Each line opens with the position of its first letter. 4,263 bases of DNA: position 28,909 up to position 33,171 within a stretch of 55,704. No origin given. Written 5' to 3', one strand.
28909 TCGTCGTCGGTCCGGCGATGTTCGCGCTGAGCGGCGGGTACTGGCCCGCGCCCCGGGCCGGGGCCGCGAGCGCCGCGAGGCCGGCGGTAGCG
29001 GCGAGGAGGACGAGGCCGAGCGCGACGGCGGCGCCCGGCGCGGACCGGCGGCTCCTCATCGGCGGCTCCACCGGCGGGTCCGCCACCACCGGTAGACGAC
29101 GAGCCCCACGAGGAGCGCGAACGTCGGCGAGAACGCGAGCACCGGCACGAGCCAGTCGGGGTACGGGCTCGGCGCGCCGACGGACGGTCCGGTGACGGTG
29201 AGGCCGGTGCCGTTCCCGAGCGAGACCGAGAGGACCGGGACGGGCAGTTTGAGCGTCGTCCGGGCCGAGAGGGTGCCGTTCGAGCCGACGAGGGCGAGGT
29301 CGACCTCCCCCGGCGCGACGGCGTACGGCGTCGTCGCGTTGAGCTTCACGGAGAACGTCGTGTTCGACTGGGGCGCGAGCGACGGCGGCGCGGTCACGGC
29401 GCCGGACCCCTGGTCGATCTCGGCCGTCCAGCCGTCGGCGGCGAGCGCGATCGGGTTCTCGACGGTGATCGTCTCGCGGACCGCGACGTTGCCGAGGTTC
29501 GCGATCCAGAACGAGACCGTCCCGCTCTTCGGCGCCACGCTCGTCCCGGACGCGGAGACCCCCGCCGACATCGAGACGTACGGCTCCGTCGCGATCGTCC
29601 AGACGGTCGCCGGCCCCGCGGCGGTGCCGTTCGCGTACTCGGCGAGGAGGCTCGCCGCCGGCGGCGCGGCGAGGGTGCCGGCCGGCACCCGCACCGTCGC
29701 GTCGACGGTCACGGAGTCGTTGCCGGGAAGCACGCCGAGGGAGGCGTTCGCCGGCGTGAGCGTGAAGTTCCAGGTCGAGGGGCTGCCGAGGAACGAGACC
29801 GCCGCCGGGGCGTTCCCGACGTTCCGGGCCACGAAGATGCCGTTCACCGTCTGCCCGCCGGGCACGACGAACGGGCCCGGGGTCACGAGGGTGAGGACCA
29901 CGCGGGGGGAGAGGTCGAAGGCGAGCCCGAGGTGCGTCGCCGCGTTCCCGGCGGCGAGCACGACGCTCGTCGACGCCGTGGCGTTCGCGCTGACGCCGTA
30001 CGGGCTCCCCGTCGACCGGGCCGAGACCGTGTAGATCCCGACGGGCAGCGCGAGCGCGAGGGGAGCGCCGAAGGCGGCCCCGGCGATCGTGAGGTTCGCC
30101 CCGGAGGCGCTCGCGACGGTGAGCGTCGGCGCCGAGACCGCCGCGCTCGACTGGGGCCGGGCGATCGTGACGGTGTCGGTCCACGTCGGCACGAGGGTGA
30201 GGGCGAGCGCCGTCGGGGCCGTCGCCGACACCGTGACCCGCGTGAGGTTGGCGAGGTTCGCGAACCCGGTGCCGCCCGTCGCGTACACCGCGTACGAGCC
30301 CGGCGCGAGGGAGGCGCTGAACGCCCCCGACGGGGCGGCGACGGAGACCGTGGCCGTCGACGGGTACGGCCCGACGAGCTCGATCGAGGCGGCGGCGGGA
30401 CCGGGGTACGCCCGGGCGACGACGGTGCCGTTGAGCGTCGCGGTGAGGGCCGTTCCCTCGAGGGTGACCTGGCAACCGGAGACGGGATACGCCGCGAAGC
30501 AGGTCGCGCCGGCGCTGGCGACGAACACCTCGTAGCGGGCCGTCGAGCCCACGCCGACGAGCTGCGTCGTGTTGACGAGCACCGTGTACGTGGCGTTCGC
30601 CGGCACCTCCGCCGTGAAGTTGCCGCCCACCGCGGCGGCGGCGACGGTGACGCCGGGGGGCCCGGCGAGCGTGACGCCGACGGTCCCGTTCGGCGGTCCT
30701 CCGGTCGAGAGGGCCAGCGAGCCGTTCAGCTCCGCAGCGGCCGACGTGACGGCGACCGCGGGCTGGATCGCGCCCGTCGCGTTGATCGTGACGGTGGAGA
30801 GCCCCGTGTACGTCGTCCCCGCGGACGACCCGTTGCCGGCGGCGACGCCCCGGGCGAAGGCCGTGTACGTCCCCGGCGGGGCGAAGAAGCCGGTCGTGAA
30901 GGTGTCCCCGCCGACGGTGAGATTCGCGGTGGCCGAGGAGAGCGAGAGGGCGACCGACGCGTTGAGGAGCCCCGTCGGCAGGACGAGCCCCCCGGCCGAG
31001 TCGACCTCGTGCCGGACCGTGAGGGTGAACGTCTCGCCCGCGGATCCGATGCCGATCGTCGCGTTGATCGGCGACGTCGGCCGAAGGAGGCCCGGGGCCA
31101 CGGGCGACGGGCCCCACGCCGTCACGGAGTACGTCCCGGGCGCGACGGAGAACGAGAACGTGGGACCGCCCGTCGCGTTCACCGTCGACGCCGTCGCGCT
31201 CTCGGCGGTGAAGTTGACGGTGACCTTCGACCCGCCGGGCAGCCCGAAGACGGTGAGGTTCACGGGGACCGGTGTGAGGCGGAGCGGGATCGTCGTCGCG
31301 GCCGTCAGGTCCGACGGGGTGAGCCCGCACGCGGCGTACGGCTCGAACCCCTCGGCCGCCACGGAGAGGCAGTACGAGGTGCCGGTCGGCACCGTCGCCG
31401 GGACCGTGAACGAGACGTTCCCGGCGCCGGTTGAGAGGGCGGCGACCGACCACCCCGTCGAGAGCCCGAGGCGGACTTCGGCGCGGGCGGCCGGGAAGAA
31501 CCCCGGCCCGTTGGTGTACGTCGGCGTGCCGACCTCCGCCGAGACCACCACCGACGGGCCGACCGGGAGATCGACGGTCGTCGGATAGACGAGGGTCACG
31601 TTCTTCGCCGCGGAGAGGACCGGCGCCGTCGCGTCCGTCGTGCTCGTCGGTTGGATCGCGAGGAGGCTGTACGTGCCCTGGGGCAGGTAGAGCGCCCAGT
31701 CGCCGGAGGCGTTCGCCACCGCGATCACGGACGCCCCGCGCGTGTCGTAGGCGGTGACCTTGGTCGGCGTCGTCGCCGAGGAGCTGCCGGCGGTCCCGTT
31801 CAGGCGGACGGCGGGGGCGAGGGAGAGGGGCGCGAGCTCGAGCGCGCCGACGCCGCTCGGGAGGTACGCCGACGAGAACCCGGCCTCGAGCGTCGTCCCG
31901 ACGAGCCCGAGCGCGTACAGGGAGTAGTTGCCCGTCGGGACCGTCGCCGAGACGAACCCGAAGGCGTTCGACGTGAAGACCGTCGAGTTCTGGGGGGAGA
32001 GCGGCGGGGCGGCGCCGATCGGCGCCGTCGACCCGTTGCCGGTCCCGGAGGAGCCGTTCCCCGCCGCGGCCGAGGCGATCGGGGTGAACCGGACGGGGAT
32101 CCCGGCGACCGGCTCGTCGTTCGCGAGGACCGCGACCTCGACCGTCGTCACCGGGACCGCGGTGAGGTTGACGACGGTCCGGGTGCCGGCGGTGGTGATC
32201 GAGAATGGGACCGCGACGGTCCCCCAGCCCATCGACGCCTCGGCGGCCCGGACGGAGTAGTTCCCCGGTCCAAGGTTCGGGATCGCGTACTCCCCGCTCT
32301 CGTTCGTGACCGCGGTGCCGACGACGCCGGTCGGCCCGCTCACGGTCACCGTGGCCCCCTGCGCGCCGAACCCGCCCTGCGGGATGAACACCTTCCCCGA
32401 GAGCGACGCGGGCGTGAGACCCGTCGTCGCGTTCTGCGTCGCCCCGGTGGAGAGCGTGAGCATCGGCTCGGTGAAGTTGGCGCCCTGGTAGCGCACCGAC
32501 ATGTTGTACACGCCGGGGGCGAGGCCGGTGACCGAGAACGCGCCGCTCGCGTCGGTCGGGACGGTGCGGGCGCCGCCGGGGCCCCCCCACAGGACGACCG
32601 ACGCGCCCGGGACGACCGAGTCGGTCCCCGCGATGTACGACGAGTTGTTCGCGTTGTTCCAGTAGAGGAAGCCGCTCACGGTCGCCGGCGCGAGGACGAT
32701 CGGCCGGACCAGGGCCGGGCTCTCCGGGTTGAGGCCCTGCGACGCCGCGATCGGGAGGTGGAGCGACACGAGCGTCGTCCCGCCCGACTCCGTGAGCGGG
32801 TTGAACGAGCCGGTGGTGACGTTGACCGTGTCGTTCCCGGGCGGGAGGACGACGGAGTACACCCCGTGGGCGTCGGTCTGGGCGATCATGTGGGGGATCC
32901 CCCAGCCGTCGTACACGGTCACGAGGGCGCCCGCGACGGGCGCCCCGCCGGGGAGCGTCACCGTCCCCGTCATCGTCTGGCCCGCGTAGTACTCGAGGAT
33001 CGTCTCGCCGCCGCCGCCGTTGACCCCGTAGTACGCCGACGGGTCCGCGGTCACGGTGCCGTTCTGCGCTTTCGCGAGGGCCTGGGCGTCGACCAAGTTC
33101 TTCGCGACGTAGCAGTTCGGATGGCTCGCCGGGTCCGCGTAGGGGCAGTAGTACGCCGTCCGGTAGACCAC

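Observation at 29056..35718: Giant 2,220-aa AglB: STT3 catalytic core fused to a roughly 1,300-aa sequon-dense beta-sandwich array with a second, C-terminal membrane anchor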

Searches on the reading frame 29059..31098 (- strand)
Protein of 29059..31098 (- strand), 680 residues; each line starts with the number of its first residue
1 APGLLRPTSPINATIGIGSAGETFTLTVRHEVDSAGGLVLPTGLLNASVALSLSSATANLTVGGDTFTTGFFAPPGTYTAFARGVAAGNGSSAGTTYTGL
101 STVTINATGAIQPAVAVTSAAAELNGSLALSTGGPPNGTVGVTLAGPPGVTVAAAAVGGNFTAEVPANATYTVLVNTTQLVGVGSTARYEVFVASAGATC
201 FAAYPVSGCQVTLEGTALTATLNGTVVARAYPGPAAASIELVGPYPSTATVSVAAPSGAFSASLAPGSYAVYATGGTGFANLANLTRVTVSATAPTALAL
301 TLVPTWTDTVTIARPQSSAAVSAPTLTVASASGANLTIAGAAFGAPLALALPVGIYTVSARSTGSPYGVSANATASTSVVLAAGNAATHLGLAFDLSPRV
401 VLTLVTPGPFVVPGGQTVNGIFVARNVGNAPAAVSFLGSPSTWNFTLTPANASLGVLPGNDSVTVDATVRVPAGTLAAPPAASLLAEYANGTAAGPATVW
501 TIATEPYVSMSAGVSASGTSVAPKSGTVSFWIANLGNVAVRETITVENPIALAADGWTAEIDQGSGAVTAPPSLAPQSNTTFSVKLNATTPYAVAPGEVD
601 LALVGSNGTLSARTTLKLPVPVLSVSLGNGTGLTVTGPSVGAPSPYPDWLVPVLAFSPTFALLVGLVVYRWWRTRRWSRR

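Call 39: predict_structure(alignment_id=A3)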
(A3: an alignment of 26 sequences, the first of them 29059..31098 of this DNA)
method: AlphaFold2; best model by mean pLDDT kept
length: 680 residues; sequences in the alignment: 26
mean_pLDDT: 85.3   pTM: 0.47
mean pLDDT of the five models: 85.3, 84.9, 84.3, 82.0, 81.9
residues with pLDDT >= 90: 341; 70-90: 261; 50-70: 57; < 50: 21
segments of 3 or more residues with pLDDT < 50: 1-4, 628-631, 639-644, 677-680
pLDDT, mean of each block of 10 residues (from residue 1): 52 58 68 92 90 86 92 91 82 81 91 91 93 86 82 90 92 89 73 89 92 86 87 85 81 89 87 81 89 77 91 82 91 86 92 93 89 93 89 92 85 89 94 95 92 92 94 86 93 92 90 86 87 93 93 90 90 92 92 85 92 92 61 48 56 76 83 57
secondary structure, 60 per line:
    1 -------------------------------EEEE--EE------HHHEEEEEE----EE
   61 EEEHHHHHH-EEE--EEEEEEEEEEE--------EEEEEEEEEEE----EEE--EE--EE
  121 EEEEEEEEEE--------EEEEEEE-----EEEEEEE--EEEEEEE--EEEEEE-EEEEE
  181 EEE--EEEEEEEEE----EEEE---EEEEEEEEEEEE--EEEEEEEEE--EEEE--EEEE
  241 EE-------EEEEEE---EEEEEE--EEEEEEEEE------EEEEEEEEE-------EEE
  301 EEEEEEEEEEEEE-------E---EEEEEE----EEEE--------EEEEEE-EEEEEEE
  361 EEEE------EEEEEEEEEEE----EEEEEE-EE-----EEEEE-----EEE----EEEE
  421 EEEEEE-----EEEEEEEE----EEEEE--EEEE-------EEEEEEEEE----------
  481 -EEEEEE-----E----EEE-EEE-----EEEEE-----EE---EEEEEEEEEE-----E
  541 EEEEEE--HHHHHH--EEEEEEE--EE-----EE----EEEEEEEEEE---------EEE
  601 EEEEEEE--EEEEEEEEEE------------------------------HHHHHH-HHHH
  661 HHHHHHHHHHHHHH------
elements in order (helices of 4 or more, strands of 3 or more residues): E32-35 E49-54 E59-63 H64-69 E71-73 E76-86 E95-105 E110-112 E119-130 E139-145 E151-157 E160-166 E169-174 E176-183 E186-194 E199-202 E206-217 E220-228 E231-234 E237-242 E250-255 E259-264 E267-275 E282-290 E298-313 E325-330 E335-338 E347-352 E354-364 E371-381 E386-391 E400-404 E410-412 E417-426 E432-439 E444-448 E451-454 E462-470 E482-487 E498-500 E502-504 E510-514 E525-534 E540-546 H549-554 E557-563 E579-588 E598-607 E610-619 H650-655 H657-674

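Call 42: fold_search(model_id=the predicted structure, library=pdb)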
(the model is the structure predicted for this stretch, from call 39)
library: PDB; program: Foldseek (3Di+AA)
matches with E <= 10: 1560; with E <= 0.001: 154
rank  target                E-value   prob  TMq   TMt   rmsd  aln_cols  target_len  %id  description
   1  7som_D                4.2e-10  1.00  0.14  0.08  37.0       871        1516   10  Ciliary C2 central pair apparatus isolated from Chlamydomonas reinhardtii (released 2022-04-13)
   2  9u62_E                6.6e-10  1.00  0.15  0.09  31.9       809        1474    8  AP pathways C3 convertase C3bBbP and C3 complex (released 2026-01-14)
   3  6h03_A                1.8e-09  1.00  0.14  0.09  33.2       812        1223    8  OPEN CONFORMATION OF THE MEMBRANE ATTACK COMPLEX (released 2018-12-19)
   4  9ijj_O                2.1e-09  1.00  0.17  0.10  58.2       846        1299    9  In situ structure of the central apparatus in mouse sperm axoneme. (released 2025-06-04)
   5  8b0g_A                3.0e-09  1.00  0.14  0.10  33.7       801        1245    6  2C9, C5b9-CD59 structure (released 2023-02-22)
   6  6tav_C                3.2e-09  1.00  0.14  0.09  39.4       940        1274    7  Crystal structure of endopeptidase-induced alpha2-macroglobulin (released 2021-05-12)
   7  6fwv_A                3.8e-09  1.00  0.20  0.25  27.0       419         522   11  The Bacillus anthracis TIE protein (released 2018-08-08)
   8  9ijj_h                3.9e-09  1.00  0.16  0.10  29.6       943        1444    8  In situ structure of the central apparatus in mouse sperm axoneme. (released 2025-06-04)
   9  7sqc_2B               4.1e-09  1.00  0.16  0.15  52.6       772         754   11  Ciliary C1 central pair apparatus isolated from Chlamydomonas reinhardtii (released 2022-04-13)
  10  7q5z                  4.9e-09  1.00  0.13  0.08  34.9       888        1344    9  Cryo-EM structure of native human A2ML1 (released 2022-04-20)
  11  9ijj_4I               1.1e-08  1.00  0.16  0.05  48.8       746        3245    9  In situ structure of the central apparatus in mouse sperm axoneme. (released 2025-06-04)
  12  6fwv_B                1.4e-08  1.00  0.21  0.27  28.4       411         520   13  The Bacillus anthracis TIE protein (released 2018-08-08)
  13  7sqc_2A               1.7e-08  1.00  0.16  0.15  53.4       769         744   11  Ciliary C1 central pair apparatus isolated from Chlamydomonas reinhardtii (released 2022-04-13)
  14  7q62_B                1.7e-08  1.00  0.13  0.11  42.4       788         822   11  Structure of TEV cleaved A2ML1 dimer (A2ML1-TT dimer) (released 2022-04-20)
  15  8s3o_A                1.9e-08  1.00  0.13  0.09  38.0       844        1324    7  Structure of native human CD109 (released 2025-03-05)
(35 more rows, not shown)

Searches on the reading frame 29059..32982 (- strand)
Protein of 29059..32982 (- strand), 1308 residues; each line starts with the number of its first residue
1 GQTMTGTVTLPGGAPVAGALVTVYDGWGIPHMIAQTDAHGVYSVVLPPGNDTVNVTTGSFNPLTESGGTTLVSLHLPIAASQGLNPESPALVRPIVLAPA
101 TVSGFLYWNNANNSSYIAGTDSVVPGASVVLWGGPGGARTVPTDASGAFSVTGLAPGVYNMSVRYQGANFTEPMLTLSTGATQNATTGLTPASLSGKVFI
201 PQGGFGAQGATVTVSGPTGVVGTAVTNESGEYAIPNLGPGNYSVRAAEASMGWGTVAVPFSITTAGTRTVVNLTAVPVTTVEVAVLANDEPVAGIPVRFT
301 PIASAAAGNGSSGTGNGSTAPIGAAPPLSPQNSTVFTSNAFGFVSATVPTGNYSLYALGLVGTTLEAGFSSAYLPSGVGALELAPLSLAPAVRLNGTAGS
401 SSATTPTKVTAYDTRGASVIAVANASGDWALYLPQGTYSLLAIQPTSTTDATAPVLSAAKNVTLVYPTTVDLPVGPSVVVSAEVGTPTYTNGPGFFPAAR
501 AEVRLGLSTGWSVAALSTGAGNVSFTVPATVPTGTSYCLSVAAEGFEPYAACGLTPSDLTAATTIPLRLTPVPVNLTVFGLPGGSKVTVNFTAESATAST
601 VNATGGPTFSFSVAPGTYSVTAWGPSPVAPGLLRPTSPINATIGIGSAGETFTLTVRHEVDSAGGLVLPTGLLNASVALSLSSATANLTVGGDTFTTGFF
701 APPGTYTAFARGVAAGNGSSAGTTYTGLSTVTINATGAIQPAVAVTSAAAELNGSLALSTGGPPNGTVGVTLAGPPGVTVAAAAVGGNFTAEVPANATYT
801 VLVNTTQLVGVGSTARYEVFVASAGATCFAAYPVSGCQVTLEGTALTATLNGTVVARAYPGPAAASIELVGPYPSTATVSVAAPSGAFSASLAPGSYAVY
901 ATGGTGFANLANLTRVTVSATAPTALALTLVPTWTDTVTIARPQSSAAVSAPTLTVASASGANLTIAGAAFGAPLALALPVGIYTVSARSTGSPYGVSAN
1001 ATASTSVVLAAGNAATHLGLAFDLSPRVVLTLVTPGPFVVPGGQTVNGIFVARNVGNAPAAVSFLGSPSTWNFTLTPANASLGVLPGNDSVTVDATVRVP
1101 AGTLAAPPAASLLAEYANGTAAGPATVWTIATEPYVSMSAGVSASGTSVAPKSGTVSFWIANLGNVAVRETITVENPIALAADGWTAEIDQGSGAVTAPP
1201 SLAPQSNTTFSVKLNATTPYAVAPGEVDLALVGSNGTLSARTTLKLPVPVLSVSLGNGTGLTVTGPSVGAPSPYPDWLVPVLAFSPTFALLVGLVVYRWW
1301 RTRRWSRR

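Call 25: find_homologous_proteins(query=window:29059-32982:-, max_evalue=0.00001)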
Query window:29059-32982:- (1308 aa): 214 proteins with E <= 0.00001 among 8000 candidates; the best 120 are listed.
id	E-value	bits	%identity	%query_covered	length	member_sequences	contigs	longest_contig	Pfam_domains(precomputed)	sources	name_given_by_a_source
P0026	0.0e+0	2708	100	100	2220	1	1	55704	PF13715.13,PF02516.21,PF14686.13,PF17802.8,PF13620.13,PF22904.4,PF17210.10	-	-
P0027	0.0e+0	1388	57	99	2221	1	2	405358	PF13715.13,PF02516.21,PF17802.8,PF13620.13,PF22904.4,PF17210.10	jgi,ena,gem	-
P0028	0.0e+0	1191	50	99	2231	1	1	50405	PF13715.13,PF02516.21,PF17802.8,PF13620.13,PF09430.17,PF22904.4,PF17210.10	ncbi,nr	ncbi:MAG TPA: carboxypeptidase regulatory-like domain-containing protein [Thermoplasmata archaeon]|n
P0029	0.0e+0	1185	49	99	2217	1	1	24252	PF13715.13,PF02516.21,PF17802.8,PF13620.13,PF22904.4,PF17210.10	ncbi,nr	ncbi:MAG: carboxypeptidase regulatory-like domain-containing protein [Thermoplasmata archaeon]|nr:ca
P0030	0.0e+0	1178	51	100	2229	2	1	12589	PF13715.13,PF02516.21,PF17802.8,PF13620.13,PF09430.17,PF22904.4,PF17210.10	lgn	-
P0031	0.0e+0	1111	48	99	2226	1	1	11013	PF13715.13,PF02516.21,PF14686.13,PF17802.8,PF13620.13,PF09430.17,PF22904.4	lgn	-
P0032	7.7e-286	970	44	100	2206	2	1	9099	PF13715.13,PF17802.8,PF13620.13,PF09430.17,PF22904.4,PF17210.10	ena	-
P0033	1.5e-282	959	44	100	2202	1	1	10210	PF13715.13,PF02516.21,PF13620.13,PF22904.4,PF17210.10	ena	-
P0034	1.2e-278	946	44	99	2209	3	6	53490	PF13715.13,PF02516.21,PF14686.13,PF17802.8,PF13620.13,PF09430.17,PF22904.4,PF17210.10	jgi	jgi:asparagine N-glycosylation enzyme membrane subunit Stt3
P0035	5.2e-278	944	43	100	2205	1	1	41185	PF13715.13,PF02516.21,PF17802.8,PF13620.13,PF22904.4,PF17210.10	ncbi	-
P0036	1.6e-273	929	43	100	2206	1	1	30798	PF13715.13,PF02516.21,PF13620.13,PF22904.4,PF17210.10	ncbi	-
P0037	2.0e-270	919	43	100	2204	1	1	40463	PF13715.13,PF02516.21,PF13620.13,PF22904.4,PF17210.10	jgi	jgi:dolichyl-phosphooligosaccharide-protein glycotransferase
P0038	4.0e-270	918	43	100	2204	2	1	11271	PF02516.21,PF17802.8,PF13620.13,PF22904.4,PF17210.10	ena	-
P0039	9.3e-270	917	43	99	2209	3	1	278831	PF02516.21,PF17802.8,PF13620.13,PF09430.17,PF17210.10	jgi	jgi:asparagine N-glycosylation enzyme membrane subunit Stt3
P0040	1.7e-268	912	43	100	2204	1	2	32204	PF10670.16,PF13715.13,PF02516.21,PF17802.8,PF13620.13,PF22904.4,PF17210.10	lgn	-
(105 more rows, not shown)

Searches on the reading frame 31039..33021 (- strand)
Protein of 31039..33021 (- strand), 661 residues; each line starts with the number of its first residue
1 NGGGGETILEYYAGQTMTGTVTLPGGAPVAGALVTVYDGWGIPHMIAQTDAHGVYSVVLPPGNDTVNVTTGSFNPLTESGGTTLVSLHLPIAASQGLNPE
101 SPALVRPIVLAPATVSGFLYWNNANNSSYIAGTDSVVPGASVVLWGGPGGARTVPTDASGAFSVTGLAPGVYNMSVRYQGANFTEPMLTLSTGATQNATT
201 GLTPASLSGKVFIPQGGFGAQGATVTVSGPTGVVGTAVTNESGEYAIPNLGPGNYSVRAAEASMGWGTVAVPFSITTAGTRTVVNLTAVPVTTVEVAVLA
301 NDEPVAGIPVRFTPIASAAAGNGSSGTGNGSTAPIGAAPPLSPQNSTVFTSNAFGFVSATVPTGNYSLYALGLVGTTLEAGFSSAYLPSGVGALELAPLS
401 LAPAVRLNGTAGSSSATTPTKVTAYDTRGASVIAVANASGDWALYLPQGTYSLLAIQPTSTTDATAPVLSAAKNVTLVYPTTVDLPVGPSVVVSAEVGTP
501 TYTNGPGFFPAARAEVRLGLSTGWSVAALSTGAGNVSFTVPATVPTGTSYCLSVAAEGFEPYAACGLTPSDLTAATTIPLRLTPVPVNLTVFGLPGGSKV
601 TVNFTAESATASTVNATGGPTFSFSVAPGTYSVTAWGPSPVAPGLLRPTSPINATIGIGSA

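Call 37: predict_structure(alignment_id=A2)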
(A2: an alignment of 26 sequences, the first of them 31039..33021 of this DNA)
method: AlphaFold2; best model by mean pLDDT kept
length: 661 residues; sequences in the alignment: 26
mean_pLDDT: 82.9   pTM: 0.57
mean pLDDT of the five models: 82.9, 82.3, 81.5, 80.8, 80.6
residues with pLDDT >= 90: 241; 70-90: 332; 50-70: 45; < 50: 43
segments of 3 or more residues with pLDDT < 50: 1-11, 317-344, 658-661
pLDDT, mean of each block of 10 residues (from residue 1): 33 80 84 87 86 90 88 68 84 81 88 90 79 87 83 91 87 88 87 87 91 81 89 89 92 89 81 87 90 93 94 66 31 32 67 91 88 95 85 88 97 72 92 88 96 88 74 95 93 89 73 90 89 84 91 92 93 90 86 78 85 86 84 82 69 52 39
secondary structure, 60 per line:
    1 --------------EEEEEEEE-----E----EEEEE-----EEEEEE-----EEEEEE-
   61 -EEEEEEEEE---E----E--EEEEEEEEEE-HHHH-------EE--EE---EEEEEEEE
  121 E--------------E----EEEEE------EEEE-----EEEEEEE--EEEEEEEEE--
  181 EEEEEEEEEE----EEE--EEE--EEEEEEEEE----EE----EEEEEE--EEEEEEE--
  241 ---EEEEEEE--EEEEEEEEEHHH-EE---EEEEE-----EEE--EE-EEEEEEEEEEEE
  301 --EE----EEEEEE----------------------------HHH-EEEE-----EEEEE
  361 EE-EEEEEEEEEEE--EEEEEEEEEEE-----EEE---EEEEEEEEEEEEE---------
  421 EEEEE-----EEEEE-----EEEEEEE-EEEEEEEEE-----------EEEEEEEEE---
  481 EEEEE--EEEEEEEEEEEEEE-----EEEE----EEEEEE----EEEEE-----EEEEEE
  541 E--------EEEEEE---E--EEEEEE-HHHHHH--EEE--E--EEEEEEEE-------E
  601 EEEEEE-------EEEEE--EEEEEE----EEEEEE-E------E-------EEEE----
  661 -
elements in order: E15-22 E33-37 E43-48 E54-59 E62-70 E82-91 H93-96 E113-121 E141-145 E152-155 E161-167 E170-178 E181-190 E195-197 E200-202 E205-213 E224-229 E232-238 E244-250 E253-261 E271-275 E281-283 E289-300 E309-314 E347-350 E356-362 E364-374 E377-387 E393-395 E399-411 E421-425 E431-435 E441-447 E449-457 E469-477 E481-485 E488-501 E507-510 E515-520 E525-529 E535-541 E550-555 E562-567 H569-574 E577-579 E585-592 E600-606 E614-618 E621-626 E631-636 E653-656

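Call 41: fold_search(model_id=the predicted structure, library=pdb)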
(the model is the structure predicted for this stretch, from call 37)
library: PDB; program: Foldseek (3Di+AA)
matches with E <= 10: 992; with E <= 0.001: 102
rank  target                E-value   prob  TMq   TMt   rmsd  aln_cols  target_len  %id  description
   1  6fwv_B                2.1e-11  1.00  0.16  0.20  29.4       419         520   13  The Bacillus anthracis TIE protein (released 2018-08-08)
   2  6fwv_A                1.6e-10  1.00  0.17  0.20  28.9       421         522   13  The Bacillus anthracis TIE protein (released 2018-08-08)
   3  8qox_B                1.9e-08  1.00  0.13  0.17  23.2       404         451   16  Two-component assembly of SlaA and SlaB S-layer proteins of Sulfolobus acidocaldarius (released 2024-02-21)
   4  4oq1                  2.0e-08  1.00  0.17  0.27  11.6       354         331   14  Structure of the Streptococcal ancillary pilin (released 2014-04-23)
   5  9fly_A                2.9e-08  0.94  0.07  0.06  53.1       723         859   12  CryoEM structure of the base (4151-5009) in the grappling hook protein A (GhpA) in the bacterium Aureispira sp. CCB-QB (released 2024-10-16)
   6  9flv_A                8.1e-08  0.98  0.07  0.11  37.2       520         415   14  CryoEM structure of the fragment-5 (2393-2807) in the grappling hook protein A (GhpA) in the bacterium Aureispira sp.  (released 2024-10-16)
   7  9u62_E                8.5e-08  0.93  0.08  0.05  34.2       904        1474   10  AP pathways C3 convertase C3bBbP and C3 complex (released 2026-01-14)
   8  6vjb                  1.9e-07  0.99  0.11  0.07  35.9       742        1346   12  Crystal structure of a catalytically inactive CXC Chemokine-degrading protease SpyCEP from Streptococcus pyogenes (released 2020-04-15)
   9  3kpt_B                2.6e-07  1.00  0.13  0.22  14.6       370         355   10  Crystal structure of BcpA, the major pilin subunit of Bacillus cereus (released 2009-11-24)
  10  3rkp_B                2.8e-07  1.00  0.12  0.22  23.4       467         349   11  Crystal structure of BcpA*(D312A), the major pilin subunit of Bacillus cereus (released 2012-05-30)
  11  4hss_A                3.3e-07  1.00  0.12  0.18  21.7       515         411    9  Structure of the Full-Length Major Pilin SpaD from Corynebacterium diphtheriae (released 2013-11-13)
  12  9u60_E                4.2e-07  0.85  0.08  0.05  43.0       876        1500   10  C3 convertases zymogen C4b2 in loading state (released 2026-01-14)
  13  3kpt_A                4.4e-07  1.00  0.12  0.22  26.6       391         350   12  Crystal structure of BcpA, the major pilin subunit of Bacillus cereus (released 2009-11-24)
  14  4hss_B                7.4e-07  1.00  0.12  0.18  20.7       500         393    9  Structure of the Full-Length Major Pilin SpaD from Corynebacterium diphtheriae (released 2013-11-13)
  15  9u5z_E                8.5e-07  0.84  0.09  0.05  34.6       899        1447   10  C3 convertases zymogen C4b2 in activation state (released 2026-01-14)
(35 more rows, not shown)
